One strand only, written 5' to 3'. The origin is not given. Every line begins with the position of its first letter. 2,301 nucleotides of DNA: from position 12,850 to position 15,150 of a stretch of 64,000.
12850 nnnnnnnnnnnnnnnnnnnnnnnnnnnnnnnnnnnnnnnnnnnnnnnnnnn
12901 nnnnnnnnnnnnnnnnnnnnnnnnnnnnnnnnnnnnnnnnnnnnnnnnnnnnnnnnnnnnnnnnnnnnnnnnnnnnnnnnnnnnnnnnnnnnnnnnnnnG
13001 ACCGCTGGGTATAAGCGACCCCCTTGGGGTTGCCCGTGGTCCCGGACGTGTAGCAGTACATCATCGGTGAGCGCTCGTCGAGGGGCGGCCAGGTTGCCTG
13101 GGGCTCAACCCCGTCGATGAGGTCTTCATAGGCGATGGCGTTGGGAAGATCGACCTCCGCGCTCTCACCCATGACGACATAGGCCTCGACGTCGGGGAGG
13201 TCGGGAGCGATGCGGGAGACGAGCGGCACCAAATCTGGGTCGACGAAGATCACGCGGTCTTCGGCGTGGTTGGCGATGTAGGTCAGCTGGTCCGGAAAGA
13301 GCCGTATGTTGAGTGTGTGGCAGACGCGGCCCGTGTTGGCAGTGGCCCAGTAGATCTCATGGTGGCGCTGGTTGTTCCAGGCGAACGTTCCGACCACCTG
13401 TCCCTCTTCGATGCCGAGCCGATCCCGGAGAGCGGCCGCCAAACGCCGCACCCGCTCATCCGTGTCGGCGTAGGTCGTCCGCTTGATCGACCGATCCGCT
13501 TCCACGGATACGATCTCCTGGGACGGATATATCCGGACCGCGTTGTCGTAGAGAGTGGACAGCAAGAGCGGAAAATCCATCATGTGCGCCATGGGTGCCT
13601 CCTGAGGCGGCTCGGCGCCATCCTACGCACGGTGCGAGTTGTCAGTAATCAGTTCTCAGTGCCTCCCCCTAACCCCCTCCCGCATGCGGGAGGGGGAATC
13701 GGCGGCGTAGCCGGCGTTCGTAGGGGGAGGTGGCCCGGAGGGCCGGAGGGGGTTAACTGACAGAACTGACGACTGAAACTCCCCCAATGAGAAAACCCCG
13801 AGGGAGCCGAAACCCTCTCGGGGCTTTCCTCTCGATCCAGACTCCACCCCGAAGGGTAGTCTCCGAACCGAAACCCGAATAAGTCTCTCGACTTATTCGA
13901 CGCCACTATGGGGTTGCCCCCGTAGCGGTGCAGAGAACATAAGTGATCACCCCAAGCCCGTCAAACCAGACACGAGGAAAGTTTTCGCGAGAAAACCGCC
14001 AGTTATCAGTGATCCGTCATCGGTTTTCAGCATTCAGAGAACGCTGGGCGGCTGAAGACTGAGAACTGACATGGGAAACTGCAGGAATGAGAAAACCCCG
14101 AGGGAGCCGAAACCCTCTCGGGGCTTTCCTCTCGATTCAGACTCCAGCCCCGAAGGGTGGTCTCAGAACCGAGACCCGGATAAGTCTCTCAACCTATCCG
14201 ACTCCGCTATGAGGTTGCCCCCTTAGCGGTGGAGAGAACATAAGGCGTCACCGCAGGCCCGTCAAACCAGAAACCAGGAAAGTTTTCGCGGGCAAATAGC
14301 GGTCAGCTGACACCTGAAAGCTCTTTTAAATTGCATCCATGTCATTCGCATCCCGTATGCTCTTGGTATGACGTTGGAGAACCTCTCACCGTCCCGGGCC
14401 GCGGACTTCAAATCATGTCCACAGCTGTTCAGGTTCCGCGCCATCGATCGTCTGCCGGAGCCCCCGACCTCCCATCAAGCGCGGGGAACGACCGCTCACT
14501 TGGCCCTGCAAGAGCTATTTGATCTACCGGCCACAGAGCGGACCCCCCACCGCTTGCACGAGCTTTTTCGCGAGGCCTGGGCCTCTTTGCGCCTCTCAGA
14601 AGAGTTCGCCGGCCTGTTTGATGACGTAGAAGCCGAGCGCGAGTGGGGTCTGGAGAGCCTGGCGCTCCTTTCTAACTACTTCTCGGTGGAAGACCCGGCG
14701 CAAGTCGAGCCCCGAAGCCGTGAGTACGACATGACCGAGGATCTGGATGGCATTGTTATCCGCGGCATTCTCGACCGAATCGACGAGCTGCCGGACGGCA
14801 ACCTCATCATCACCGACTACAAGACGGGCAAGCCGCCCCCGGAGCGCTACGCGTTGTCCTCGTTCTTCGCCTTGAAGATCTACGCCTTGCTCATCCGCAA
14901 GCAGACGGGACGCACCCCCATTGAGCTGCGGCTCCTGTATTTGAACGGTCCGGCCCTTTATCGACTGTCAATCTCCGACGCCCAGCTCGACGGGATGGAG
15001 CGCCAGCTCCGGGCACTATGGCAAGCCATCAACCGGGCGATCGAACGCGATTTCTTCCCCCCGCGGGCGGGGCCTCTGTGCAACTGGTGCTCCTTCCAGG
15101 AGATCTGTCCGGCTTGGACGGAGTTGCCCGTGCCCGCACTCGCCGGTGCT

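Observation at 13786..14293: Tandemly duplicated promoter-sRNA-terminator units with compensatory base changes upstream of fadD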

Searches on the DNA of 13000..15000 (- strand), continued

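Call 43: search_with_rna_model(model_id=R1, sources=[window, L001, L002, L003, L004, L005, L006, L007, L008, L009, L010, L011, L012, L013, L014, L015, L016, L017, L018, L019, L020, L021, L022, L023, L024, L025, L026, L027, L028, L029, L030, L031, L032, L033, L034, L035, L036, L037, L038, L039, L040, L041, L042, L043, L044, L045, L046, L047, L048, L049, L050, L051, L052, L053, L054, L055, L056, L057, L058, L059, L060, L061, L062, L063, L064, L065, L066, L067, L068, L069, L070, L071, L072, L073, L074, L075, L076, L077, L078, L079, L080, L081, L082, L083, L084, L085, L086, L087, L088, L089, L090, L091, L092, L093, L094, L095, L096, L097, L098, L099], max_evalue=0.000001, make_alignment=true)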
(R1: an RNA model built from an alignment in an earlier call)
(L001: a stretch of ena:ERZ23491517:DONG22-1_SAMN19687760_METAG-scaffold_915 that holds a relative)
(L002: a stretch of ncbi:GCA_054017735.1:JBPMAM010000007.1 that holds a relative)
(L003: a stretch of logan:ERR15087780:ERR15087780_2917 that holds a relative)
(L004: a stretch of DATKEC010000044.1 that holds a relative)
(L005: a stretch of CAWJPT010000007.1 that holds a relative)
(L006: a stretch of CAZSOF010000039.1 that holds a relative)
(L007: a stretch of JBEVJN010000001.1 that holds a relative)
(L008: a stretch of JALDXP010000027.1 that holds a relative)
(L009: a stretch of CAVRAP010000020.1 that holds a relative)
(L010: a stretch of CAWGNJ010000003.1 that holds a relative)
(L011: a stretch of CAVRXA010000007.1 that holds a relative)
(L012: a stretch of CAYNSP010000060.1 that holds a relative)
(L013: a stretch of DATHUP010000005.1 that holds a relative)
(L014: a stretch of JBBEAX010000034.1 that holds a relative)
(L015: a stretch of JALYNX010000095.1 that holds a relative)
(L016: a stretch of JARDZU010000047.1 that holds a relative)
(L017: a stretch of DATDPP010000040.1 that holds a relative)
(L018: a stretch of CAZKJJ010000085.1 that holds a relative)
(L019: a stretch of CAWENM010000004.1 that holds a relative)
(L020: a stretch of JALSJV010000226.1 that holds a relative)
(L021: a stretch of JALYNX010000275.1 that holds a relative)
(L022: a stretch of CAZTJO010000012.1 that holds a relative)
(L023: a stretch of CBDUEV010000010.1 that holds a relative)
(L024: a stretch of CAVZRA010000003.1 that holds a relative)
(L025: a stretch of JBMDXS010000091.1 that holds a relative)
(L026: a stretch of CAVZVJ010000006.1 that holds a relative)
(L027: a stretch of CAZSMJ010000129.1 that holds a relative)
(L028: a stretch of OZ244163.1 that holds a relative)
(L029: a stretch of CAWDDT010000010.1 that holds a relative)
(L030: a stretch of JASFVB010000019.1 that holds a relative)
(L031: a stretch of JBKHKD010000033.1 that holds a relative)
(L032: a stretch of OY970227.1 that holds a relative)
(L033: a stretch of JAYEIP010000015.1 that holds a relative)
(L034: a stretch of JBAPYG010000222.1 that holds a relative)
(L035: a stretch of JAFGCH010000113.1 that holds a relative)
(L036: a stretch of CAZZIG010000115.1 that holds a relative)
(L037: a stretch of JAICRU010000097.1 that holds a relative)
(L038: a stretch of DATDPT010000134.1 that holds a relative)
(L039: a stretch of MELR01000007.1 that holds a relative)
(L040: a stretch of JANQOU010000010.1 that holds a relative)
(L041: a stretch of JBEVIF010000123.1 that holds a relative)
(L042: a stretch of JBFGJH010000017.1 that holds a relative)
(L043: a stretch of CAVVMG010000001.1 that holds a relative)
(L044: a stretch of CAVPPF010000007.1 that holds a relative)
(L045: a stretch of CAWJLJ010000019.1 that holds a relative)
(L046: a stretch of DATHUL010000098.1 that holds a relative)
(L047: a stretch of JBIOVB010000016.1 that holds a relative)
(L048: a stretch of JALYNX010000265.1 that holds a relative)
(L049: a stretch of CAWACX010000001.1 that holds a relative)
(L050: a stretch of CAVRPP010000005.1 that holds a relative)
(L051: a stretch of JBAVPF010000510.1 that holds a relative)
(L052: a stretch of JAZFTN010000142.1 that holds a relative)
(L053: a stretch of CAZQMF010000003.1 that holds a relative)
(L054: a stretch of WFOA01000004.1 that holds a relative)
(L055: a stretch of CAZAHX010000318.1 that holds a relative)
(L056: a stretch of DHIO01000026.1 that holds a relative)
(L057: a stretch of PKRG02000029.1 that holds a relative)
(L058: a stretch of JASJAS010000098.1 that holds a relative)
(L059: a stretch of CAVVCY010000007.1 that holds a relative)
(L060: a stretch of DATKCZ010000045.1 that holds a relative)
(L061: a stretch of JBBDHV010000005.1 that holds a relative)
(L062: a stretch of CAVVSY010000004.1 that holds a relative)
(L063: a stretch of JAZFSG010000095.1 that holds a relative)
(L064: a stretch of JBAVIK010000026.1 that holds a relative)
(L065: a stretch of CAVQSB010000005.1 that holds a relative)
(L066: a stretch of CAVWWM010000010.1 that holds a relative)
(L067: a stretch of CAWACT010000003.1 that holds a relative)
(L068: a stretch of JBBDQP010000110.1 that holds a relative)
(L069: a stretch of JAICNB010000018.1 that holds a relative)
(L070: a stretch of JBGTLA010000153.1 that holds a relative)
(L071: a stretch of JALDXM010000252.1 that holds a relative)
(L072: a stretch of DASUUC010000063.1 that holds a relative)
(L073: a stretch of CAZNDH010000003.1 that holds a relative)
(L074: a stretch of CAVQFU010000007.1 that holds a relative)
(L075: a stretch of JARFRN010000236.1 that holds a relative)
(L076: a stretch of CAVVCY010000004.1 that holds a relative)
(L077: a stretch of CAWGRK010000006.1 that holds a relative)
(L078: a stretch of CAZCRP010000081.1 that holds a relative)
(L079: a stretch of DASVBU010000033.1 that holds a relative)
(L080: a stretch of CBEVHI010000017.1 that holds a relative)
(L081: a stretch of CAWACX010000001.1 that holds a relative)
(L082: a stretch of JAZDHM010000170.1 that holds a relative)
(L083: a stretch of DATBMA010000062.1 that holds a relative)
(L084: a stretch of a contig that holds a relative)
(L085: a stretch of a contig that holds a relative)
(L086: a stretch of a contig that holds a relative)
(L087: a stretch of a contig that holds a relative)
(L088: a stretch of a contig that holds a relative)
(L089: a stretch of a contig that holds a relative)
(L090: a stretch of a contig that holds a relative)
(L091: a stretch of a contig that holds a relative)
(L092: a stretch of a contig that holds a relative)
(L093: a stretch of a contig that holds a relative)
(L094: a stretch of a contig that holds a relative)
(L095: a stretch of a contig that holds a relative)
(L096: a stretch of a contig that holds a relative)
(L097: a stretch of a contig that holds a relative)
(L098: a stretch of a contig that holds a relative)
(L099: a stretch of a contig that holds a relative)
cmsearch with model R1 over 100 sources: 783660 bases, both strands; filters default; matches with E-value up to 0.000001: 174.
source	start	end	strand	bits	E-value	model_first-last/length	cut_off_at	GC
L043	3319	3477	-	161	6.4e-45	1-159/159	no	0.63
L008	212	370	+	160.3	1e-44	1-159/159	no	0.63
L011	6414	6572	+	160.3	1e-44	1-159/159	no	0.63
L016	4084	4242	-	160.3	1e-44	1-159/159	no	0.63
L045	431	589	+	160.3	1e-44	1-159/159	no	0.63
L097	3466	3624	-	159.9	1.3e-44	1-159/159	no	0.63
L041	5213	5371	+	159.1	2.3e-44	1-159/159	no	0.62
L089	1364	1522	+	159.1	2.3e-44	1-159/159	no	0.62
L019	6960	7118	+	158.7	2.9e-44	1-159/159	no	0.64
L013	3224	3380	-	158.4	3.6e-44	1-159/159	no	0.66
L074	5438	5596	+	157.3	7.7e-44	1-159/159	no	0.62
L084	2763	2921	+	156.2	1.6e-43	1-159/159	no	0.62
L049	2103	2260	+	156.2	1.7e-43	1-159/159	no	0.64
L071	3101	3259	-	155.8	2.1e-43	1-159/159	no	0.61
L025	724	882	+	155.2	3.2e-43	1-159/159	no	0.62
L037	5275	5433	-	155.2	3.2e-43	1-159/159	no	0.62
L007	2147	2305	+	154.3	5.8e-43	1-159/159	no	0.61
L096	1291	1448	-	154.2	6.3e-43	1-159/159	no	0.63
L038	6533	6690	+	154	7.3e-43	1-159/159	no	0.63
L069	2305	2463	+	153.8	8.4e-43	1-159/159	no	0.61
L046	108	264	-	152.8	1.6e-42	1-159/159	no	0.64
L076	6371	6528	+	152.5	1.9e-42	1-159/159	no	0.64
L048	30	187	-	150.6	7e-42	1-159/159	no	0.63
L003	4644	4802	+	150.6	7.3e-42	1-159/159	no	0.64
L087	328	485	-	148.3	3.3e-41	1-159/159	no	0.65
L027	1121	1278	+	147.8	4.7e-41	1-159/159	no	0.61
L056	6428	6589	-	145.8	1.8e-40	1-159/159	no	0.62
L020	107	264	-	144.6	4.2e-40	1-159/159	no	0.63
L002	4340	4497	+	144.1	5.8e-40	1-159/159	no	0.63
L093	298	454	-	137.7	4.3e-38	1-159/159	no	0.66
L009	4040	4201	-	136.2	1.2e-37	1-159/159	no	0.65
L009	4354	4515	-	136.2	1.2e-37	1-159/159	no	0.65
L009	4784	4945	-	136.2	1.2e-37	1-159/159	no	0.65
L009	5642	5803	-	136.2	1.2e-37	1-159/159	no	0.65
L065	7142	7303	+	135.8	1.6e-37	1-159/159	no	0.65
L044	2154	2315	+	135.4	2e-37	1-159/159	no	0.63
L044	3107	3268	+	135.4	2e-37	1-159/159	no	0.63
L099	1519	1674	+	134.4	4e-37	1-159/159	no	0.67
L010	4632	4793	+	133.8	6e-37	1-159/159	no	0.67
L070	3736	3892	-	131.5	2.7e-36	1-159/159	no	0.63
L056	6704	6864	-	130.5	5.6e-36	1-159/159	no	0.68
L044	1785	1945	+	128.5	2.1e-35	1-159/159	no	0.67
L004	7560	7713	-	127.4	4.4e-35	1-159/159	no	0.64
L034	610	762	+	127.3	4.8e-35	1-159/159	no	0.63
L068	3389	3542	+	127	5.7e-35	1-159/159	no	0.65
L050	5483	5643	-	125.9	1.2e-34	1-159/159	no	0.7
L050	3875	4035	-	125.7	1.4e-34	1-159/159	no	0.62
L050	4203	4363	-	125.7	1.4e-34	1-159/159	no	0.62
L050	5169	5329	-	125.7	1.4e-34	1-159/159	no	0.62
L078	4649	4801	+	125.3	1.9e-34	1-159/159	no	0.67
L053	4824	4987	+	122.9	9.4e-34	1-159/159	no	0.64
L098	1783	1938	-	122.2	1.5e-33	1-159/159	no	0.63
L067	3667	3823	+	119.7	7.9e-33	1-159/159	no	0.68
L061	3230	3383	+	119.6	8.7e-33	1-159/159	no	0.63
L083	1245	1399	-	116.8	5.8e-32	1-159/159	no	0.7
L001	2780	2925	+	114.6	2.5e-31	1-159/159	no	0.62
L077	5563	5719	-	113.8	4.3e-31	1-159/159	no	0.68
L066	6743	6899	-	112.2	1.3e-30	1-159/159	no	0.66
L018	7649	7795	+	110.4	4.3e-30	1-159/159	no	0.63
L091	2849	2997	-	108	2.2e-29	1-159/159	no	0.65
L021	1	98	+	92.7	6.7e-25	62-159/159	5'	0.64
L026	1437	1589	+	92.6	6.8e-25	1-159/159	no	0.65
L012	1207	1360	-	92.2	9.2e-25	1-159/159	no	0.66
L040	713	864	+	91.2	1.8e-24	1-159/159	no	0.65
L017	1790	1941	-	88.9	8.9e-24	1-159/159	no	0.64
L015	6991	7143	-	88.7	9.6e-24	1-159/159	no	0.66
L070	4242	4395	+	88.3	1.3e-23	1-159/159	no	0.64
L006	4754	4904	+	85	1.2e-22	1-159/159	no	0.62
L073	5729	5879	-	83.1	4.4e-22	1-159/159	no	0.7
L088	1147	1312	-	82.4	6.9e-22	1-159/159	no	0.66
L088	1731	1880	-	82.3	7.6e-22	1-159/159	no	0.68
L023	3587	3745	+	81.5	1.2e-21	1-159/159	no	0.69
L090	4292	4422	-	81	1.8e-21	1-159/159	no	0.69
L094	5595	5747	+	80.5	2.6e-21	1-159/159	no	0.65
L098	2287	2459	+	80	3.5e-21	1-159/159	no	0.72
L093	819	981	+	78.4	1e-20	1-159/159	no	0.68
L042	1517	1658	+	77.2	2.3e-20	1-159/159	no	0.68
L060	1881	2029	+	77.2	2.4e-20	1-159/159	no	0.66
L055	1966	2146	-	75.6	6.8e-20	1-159/159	no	0.66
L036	6499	6645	+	74.1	1.8e-19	1-159/159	no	0.65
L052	389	555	+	74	2e-19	1-159/159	no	0.63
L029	4087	4220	+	74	2.1e-19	1-159/159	no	0.63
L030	953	1101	-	73.6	2.5e-19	1-159/159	no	0.64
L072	7111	7259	-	73.6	2.6e-19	1-159/159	no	0.63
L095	6783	6935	-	73.6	2.6e-19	1-159/159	no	0.62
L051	3304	3452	-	73.5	2.9e-19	1-159/159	no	0.66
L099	1987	2140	+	73.4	3e-19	1-159/159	no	0.69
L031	2658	2805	+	73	3.8e-19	1-159/159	no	0.66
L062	403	551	+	72.3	6.1e-19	1-159/159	no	0.7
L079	2315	2466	+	71.7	9.4e-19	1-159/159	no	0.68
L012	250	400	-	70.5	2.1e-18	1-159/159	no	0.66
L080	3421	3569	+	70.5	2.2e-18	1-159/159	no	0.66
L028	3727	3900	+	69.4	4.3e-18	1-159/159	no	0.66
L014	4527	4652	+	68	1.2e-17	1-159/159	no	0.71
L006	5839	6002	+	67.7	1.4e-17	1-159/159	no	0.69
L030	7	170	-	67.4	1.8e-17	1-159/159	no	0.62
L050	4606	4743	-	67.1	2.1e-17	1-159/159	no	0.69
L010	4286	4422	+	67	2.2e-17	1-159/159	no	0.64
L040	2122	2262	+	66.7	2.8e-17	1-159/159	no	0.7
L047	5112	5259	-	66.2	4e-17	1-159/159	no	0.71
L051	2748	2892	-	65.6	5.7e-17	1-159/159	no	0.7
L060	2942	3083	+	65.6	5.8e-17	1-159/159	no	0.66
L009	5099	5237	-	65.6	5.9e-17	1-159/159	no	0.66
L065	7707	7845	+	65.6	5.9e-17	1-159/159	no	0.66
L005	5469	5602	-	65.5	6.3e-17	1-159/159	no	0.6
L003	5204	5329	+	65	8.6e-17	1-159/159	no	0.71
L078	5289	5440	+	64.8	9.8e-17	1-159/159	no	0.69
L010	3682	3819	+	64.7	1e-16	1-159/159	no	0.63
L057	3551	3714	-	64.6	1.1e-16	1-159/159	no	0.68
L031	3799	4006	+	64.6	1.2e-16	1-159/159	no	0.63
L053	4582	4723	+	64.5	1.3e-16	1-159/159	no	0.64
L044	2760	2898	+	64.2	1.5e-16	1-159/159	no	0.65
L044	7857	7995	+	64.2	1.5e-16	1-159/159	no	0.65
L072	6009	6151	-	63.9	1.8e-16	1-159/159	no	0.62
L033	92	266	-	63.6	2.2e-16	1-159/159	no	0.66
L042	662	815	+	63.3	2.8e-16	1-159/159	no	0.66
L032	1722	1849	+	62.6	4.4e-16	1-159/159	no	0.72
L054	483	617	+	62.4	4.9e-16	1-159/159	no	0.7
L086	4671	4811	+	62.2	5.9e-16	1-159/159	no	0.73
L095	5791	6005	-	61.8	7.6e-16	1-159/159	no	0.63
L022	6682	6823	-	61.5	9.4e-16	1-159/159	no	0.62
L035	3904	4046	+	61.2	1.1e-15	1-159/159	no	0.72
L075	5918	6061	-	61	1.3e-15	1-159/159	no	0.64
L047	4590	4743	-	60.9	1.4e-15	1-159/159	no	0.69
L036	7538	7748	+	60.8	1.5e-15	1-159/159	no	0.64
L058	6363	6506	-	60.7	1.6e-15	1-159/159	no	0.64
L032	4527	4664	+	60.6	1.7e-15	1-159/159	no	0.71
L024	1923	2105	+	60.6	1.7e-15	1-159/159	no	0.65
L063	2602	2782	-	59.8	3e-15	1-159/159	no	0.64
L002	5236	5328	+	59.7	3e-15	1-159/159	no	0.74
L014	5581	5716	+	59.6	3.3e-15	1-159/159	no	0.65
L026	2661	2818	+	59.3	4e-15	1-159/159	no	0.67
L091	2378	2515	-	59.2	4.3e-15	1-159/159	no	0.7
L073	5244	5384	-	58.8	5.8e-15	1-159/159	no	0.72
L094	6062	6231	+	58.7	6.1e-15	1-159/159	no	0.66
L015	6481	6638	-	58.7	6.2e-15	1-159/159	no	0.66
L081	6781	6928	-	58.6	6.4e-15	1-159/159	no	0.7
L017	1295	1446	-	58.2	8.5e-15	1-159/159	no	0.67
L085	1176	1306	+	58.2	8.6e-15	1-159/159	no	0.7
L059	941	1116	+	58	9.5e-15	1-159/159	no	0.68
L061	3820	3970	+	57.8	1.1e-14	1-159/159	no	0.67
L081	6289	6465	-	57.7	1.2e-14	1-159/159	no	0.68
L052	1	57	+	57.4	1.5e-14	103-159/159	5'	0.67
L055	2468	2562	-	57.3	1.6e-14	59-159/159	5'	0.73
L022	7123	7250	-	57.1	1.8e-14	1-159/159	no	0.68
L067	4453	4600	+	56.5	2.7e-14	1-159/159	no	0.72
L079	2906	3046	+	56.5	2.7e-14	1-159/159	no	0.71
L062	1385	1557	+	56.4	2.9e-14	1-159/159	no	0.66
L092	4375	4496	+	55.9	4.1e-14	1-159/159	no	0.66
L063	3512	3560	-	55.8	4.3e-14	108-156/159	no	0.67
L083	900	1026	-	55.6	5.1e-14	1-159/159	no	0.72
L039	6611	6770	-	54.9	7.8e-14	1-159/159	no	0.69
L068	3913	4072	+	54.6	9.5e-14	1-159/159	no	0.68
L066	5944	6091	-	53.8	1.7e-13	1-159/159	no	0.75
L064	1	49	+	52.9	3.1e-13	111-159/159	5'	0.65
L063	2816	2925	-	52.4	4.2e-13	1-159/159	no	0.66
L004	7003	7161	-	52.3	4.6e-13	1-159/159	no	0.68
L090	3612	3720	-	50.9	1.1e-12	1-159/159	no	0.7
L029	2711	2875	+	50.8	1.3e-12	1-159/159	no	0.66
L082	3336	3495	-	50.1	2e-12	1-159/159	no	0.69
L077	4776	4923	-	49.6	2.8e-12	1-159/159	no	0.75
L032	4170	4213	+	45.7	4e-11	110-153/159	no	0.7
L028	3189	3316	+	43.2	2.1e-10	1-159/159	no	0.6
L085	2321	2365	+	42.5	3.5e-10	109-155/159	no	0.64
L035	3488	3532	+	42.2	4e-10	110-154/159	no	0.76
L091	2736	2904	+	40.6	1.3e-09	1-159/159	no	0.63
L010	4030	4171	+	40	1.8e-09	1-159/159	no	0.58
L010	3427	3568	+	40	1.9e-09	1-159/159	no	0.59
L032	4609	4768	-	35.6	3.6e-08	1-159/159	no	0.65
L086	4048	4181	+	35.5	3.9e-08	1-159/159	no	0.7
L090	3843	3980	-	32.1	3.7e-07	1-159/159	no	0.64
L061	3915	4101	-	31.1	7.4e-07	1-159/159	no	0.72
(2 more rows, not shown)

Alignment A3: 150 matches aligned to the model, 353 columns, each read 5' to 3' on its own strand. Consensus structure (alignment columns), stored with it:
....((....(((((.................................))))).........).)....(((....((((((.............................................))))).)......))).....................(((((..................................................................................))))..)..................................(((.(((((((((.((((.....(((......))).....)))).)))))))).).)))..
